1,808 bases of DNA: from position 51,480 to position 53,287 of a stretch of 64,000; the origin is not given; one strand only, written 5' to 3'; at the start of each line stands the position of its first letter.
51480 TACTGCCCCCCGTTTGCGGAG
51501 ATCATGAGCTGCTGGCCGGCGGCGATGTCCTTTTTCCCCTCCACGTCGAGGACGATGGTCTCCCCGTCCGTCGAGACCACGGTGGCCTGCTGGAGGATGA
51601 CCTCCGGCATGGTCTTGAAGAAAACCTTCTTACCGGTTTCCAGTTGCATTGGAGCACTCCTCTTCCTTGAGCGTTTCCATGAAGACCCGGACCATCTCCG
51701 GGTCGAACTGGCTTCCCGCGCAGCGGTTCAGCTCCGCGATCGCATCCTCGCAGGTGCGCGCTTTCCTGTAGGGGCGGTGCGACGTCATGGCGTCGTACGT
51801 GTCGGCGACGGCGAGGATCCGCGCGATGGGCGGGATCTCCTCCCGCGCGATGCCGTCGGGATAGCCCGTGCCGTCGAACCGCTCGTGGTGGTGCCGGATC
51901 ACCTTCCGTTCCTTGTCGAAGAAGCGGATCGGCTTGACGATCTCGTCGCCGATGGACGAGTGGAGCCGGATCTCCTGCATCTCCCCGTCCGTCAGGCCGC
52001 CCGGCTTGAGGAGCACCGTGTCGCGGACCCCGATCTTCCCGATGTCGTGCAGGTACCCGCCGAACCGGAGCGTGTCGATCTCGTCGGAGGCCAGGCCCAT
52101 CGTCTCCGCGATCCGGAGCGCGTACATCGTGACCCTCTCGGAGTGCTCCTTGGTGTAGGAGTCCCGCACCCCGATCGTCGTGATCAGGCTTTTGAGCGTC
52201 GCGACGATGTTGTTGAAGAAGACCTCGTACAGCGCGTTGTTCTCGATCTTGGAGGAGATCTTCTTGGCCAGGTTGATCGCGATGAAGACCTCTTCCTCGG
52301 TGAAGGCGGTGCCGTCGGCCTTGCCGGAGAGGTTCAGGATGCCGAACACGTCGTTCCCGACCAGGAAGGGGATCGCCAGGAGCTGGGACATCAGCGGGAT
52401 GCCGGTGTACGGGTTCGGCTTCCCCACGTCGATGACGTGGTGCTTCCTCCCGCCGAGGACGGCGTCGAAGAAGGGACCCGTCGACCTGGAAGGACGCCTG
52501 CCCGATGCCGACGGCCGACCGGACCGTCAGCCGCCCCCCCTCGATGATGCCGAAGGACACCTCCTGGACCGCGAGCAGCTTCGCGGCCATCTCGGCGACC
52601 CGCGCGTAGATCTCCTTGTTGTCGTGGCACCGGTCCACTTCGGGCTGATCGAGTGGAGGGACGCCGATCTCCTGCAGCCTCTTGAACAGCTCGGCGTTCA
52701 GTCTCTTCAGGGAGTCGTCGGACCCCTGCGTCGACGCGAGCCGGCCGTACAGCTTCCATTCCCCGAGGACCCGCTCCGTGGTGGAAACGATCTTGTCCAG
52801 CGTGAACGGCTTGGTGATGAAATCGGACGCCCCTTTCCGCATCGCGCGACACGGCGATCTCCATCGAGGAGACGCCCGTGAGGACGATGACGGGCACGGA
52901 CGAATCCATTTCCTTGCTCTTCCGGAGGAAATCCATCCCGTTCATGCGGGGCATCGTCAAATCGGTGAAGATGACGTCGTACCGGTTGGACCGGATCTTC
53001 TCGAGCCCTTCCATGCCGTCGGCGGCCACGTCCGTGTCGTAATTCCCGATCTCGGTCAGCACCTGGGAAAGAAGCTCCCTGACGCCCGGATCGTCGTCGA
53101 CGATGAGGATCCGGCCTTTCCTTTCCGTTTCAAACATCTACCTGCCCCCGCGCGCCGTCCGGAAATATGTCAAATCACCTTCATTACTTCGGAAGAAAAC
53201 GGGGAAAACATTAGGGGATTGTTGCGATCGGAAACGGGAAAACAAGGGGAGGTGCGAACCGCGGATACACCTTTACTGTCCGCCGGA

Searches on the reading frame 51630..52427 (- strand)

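Call 44: search_protein_families(library=pfam, proteins=[window:51630-52427:-], max_evalue=0.0001)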
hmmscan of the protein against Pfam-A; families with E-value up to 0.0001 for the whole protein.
window:51630-52427:- (265 aa): 2 families
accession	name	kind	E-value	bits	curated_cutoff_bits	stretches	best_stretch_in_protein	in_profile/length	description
PF13487.12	HD_5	-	2e-35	122.5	27.2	1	84-244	6-169/170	HD domain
PF01966.28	HD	-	1e-21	77.8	22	1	94-214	3-116/116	HD domain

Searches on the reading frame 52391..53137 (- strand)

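Call 44: search_protein_families(library=pfam, proteins=[window:52391-53137:-], max_evalue=0.0001)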
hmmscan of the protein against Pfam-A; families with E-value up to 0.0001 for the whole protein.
window:52391-53137:- (248 aa): 1 family
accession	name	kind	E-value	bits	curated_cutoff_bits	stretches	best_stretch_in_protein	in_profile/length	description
PF00072.30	Response_reg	-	7.6e-22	78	30.2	1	10-96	1-86/111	Response regulator receiver domain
